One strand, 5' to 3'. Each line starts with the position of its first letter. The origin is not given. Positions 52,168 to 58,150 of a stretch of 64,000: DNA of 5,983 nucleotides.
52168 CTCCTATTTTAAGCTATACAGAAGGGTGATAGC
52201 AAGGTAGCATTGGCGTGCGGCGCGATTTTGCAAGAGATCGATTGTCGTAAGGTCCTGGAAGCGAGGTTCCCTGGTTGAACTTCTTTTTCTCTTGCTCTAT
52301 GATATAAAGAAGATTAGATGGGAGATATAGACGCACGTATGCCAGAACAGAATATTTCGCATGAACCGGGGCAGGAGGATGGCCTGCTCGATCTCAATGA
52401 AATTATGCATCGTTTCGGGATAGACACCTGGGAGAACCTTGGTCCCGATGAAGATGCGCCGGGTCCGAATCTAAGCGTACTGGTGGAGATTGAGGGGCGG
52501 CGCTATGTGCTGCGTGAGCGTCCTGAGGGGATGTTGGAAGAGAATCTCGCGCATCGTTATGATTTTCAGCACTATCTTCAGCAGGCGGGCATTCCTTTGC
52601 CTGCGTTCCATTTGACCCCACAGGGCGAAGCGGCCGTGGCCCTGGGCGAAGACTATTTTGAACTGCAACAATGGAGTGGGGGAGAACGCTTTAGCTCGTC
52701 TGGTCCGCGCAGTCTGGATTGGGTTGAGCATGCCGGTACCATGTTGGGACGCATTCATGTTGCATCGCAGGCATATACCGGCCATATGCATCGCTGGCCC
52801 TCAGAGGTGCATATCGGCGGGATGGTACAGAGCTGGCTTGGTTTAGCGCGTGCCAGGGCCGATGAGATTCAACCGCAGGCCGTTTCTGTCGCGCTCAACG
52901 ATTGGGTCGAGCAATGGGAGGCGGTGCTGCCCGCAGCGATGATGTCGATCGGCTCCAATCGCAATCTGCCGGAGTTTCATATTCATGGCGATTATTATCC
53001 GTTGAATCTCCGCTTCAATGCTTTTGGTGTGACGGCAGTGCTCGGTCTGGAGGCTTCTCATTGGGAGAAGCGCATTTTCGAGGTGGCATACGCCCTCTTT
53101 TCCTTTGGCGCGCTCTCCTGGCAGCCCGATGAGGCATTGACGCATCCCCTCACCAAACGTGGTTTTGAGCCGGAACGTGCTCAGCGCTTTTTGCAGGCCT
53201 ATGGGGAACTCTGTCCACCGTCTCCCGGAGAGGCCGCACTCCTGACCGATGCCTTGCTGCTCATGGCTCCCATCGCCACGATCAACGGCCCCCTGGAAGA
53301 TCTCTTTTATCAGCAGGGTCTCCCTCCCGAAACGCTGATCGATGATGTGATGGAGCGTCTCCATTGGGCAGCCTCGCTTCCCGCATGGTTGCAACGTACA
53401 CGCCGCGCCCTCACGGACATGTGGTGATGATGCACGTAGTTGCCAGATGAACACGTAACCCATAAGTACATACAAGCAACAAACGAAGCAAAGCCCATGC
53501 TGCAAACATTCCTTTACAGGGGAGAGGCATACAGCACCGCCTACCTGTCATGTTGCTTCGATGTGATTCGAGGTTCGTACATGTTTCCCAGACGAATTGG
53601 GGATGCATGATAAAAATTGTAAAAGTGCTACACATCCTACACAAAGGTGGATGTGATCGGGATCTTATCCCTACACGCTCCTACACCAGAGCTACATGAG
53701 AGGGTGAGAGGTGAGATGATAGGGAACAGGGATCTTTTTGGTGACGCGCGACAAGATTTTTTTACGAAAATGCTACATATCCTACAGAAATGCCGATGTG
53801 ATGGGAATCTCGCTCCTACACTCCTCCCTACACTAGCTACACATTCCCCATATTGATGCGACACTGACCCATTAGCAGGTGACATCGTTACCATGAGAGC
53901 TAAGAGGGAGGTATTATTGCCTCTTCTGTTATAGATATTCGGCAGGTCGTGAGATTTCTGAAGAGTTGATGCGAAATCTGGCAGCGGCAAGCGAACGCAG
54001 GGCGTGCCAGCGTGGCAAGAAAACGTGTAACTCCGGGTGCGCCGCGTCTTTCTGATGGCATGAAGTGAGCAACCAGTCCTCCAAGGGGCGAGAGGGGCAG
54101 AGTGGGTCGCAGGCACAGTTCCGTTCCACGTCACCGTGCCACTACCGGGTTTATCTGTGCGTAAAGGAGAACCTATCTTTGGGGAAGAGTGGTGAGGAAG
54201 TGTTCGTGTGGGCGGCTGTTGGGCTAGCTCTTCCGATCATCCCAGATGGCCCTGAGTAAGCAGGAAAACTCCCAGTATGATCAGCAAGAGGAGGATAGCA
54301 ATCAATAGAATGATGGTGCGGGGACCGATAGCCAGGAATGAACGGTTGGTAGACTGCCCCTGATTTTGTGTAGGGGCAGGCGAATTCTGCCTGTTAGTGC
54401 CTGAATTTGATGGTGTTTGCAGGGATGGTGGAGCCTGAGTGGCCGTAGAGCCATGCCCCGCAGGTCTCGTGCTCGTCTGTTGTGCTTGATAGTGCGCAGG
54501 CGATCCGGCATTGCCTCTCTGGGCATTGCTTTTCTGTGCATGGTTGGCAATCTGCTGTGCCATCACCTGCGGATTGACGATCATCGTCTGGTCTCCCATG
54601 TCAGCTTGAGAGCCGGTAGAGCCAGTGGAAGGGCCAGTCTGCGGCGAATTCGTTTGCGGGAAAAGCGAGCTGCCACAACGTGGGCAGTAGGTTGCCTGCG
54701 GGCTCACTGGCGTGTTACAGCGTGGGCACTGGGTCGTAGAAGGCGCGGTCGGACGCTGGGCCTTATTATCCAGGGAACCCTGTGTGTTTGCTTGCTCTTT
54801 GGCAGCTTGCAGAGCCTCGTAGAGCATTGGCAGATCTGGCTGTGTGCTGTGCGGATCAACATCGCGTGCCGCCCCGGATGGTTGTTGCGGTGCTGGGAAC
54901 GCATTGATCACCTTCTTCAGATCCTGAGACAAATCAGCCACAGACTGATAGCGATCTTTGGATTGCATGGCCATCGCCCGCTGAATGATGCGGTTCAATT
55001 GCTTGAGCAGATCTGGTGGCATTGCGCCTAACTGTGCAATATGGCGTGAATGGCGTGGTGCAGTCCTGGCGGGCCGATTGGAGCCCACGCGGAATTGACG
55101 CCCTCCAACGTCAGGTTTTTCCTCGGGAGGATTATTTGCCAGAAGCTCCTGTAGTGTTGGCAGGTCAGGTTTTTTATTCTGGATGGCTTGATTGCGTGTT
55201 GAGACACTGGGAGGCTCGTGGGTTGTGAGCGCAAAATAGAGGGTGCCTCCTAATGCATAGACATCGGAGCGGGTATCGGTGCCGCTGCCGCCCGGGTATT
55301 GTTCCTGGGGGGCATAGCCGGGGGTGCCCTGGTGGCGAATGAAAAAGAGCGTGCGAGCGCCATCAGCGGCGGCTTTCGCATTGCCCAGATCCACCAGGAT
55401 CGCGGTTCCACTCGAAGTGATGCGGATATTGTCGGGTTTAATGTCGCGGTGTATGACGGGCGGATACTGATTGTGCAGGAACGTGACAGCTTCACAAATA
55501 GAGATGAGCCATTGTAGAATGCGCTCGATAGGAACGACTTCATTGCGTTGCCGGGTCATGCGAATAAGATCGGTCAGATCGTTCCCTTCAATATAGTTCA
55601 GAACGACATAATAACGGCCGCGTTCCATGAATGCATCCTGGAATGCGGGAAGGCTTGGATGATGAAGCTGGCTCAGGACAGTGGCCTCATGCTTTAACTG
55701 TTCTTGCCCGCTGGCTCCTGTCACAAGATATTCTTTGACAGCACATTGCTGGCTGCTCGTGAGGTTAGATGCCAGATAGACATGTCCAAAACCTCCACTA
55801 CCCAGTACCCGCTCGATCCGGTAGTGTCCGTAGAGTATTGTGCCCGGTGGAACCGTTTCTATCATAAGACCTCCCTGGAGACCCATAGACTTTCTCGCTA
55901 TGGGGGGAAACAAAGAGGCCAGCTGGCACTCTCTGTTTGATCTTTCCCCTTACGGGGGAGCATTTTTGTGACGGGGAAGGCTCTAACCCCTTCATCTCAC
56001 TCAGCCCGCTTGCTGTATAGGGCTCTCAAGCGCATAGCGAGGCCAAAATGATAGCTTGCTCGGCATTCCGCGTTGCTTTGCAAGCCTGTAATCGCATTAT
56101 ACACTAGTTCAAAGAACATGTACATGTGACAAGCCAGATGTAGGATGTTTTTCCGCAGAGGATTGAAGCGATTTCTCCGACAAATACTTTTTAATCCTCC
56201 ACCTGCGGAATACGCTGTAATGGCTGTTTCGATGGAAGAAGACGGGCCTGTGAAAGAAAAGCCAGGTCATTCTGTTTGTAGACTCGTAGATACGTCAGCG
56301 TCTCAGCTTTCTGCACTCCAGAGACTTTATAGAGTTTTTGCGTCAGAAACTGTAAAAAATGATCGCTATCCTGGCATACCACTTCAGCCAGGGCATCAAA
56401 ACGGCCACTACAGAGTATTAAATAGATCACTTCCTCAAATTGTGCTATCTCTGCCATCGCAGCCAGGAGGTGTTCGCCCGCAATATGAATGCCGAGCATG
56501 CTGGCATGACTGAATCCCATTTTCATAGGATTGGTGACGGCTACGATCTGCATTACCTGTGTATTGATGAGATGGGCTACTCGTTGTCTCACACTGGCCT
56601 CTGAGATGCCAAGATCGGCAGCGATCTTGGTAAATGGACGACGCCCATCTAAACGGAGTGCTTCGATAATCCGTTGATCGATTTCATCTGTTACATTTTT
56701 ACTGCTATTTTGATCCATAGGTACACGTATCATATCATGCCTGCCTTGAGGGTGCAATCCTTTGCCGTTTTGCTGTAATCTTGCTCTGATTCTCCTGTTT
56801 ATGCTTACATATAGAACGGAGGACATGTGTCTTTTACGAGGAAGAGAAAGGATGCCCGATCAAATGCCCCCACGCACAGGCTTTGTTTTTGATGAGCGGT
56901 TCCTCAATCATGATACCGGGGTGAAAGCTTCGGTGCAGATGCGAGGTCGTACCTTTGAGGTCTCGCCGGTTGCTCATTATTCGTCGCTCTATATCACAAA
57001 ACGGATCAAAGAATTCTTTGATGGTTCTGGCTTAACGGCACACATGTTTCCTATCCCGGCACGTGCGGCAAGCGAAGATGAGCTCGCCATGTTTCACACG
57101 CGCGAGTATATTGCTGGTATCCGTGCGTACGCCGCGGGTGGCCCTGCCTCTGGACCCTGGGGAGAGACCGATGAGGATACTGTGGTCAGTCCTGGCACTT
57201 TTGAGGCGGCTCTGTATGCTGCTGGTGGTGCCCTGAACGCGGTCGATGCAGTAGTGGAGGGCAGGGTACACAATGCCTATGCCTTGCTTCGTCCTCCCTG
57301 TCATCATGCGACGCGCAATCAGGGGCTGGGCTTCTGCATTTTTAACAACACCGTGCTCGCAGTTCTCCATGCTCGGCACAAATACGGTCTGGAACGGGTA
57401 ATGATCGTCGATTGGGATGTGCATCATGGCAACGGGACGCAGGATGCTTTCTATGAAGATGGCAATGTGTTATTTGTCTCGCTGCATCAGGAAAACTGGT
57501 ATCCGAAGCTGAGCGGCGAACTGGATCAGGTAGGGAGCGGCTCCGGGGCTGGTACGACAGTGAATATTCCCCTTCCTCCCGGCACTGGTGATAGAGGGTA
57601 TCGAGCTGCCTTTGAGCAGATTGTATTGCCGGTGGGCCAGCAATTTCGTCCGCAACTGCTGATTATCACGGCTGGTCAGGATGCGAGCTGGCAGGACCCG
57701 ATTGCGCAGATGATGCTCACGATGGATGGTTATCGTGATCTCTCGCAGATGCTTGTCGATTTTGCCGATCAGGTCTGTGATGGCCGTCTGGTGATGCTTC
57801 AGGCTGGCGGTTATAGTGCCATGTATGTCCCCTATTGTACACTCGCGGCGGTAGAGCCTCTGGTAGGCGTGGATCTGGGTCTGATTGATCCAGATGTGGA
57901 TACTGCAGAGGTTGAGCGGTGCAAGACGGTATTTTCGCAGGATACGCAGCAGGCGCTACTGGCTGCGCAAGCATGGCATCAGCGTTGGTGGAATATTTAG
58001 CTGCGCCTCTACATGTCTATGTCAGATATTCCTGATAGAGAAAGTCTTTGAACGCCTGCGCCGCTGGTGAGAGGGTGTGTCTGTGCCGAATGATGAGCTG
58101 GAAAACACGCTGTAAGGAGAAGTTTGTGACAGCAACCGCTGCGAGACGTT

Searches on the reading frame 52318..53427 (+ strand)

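Call 11: search_protein_families(library=pfam, proteins=[window:52318-53427:+])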
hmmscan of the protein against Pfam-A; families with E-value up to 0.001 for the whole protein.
window:52318-53427:+ (369 aa): 1 family
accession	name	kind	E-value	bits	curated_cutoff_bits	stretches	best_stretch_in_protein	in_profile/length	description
PF01636.29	APH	-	6.7e-16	59.2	23.2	1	51-289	11-223/239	Phosphotransferase enzyme family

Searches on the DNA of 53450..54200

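Call 75: search_rna_families(source=window, start=53450, end=54200, threshold=evalue, max_evalue=1)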
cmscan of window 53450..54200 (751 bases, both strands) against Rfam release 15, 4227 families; matches with E-value up to 1: 0.
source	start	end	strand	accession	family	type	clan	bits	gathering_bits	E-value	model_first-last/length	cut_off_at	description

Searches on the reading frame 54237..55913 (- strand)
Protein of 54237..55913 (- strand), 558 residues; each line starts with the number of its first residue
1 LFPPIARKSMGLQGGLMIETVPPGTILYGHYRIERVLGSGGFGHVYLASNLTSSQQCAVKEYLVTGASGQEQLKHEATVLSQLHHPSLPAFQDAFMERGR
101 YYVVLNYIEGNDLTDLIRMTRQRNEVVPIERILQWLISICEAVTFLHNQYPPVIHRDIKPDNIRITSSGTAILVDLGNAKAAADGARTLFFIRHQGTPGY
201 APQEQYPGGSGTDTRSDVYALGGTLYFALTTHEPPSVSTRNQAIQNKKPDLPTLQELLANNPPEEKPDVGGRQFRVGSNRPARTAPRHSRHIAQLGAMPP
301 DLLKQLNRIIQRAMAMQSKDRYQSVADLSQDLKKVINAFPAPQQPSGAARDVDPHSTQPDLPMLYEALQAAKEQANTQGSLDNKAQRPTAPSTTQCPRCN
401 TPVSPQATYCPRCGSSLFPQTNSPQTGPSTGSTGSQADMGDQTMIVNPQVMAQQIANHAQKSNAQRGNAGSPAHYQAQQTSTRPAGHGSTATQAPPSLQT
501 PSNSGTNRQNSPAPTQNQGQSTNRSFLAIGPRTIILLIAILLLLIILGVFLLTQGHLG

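Call 11: search_protein_families(library=pfam, proteins=[window:54237-55913:-])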
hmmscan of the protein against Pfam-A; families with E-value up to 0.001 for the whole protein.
window:54237-55913:- (558 aa): 6 families
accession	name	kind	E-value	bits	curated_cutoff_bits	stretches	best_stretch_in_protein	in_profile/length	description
PF00069.31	Pkinase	-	3.2e-35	122.2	31.7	1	31-259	1-221/263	Protein kinase domain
PF07714.23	PK_Tyr_Ser-Thr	-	1.1e-22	81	23.1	1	33-245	3-214/258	Protein tyrosine and serine/threonine kinase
PF13240.11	Zn_Ribbon_1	-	3.5e-05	23.9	25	1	396-417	2-23/23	zinc-ribbon domain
PF13248.11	Zn_ribbon_3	-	6.9e-05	22.6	27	1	392-415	1-24/26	zinc-ribbon domain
PF12773.13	DZR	-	7.4e-05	23.3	27.3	1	393-414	24-45/45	Double zinc ribbon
PF17032.10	Zn_ribbon_15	-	0.00056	21.1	28.9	1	393-414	52-73/73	zinc-ribbon family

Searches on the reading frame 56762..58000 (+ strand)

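Call 33: search_protein_families(library=pfam, proteins=[window:56762-58000:+])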
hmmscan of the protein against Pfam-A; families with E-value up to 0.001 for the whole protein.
window:56762-58000:+ (412 aa): 1 family
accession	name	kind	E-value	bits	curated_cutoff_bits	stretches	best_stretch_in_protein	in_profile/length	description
PF00850.24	Hist_deacetyl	-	3.4e-91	306.1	27.9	1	80-365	9-296/298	Histone deacetylase domain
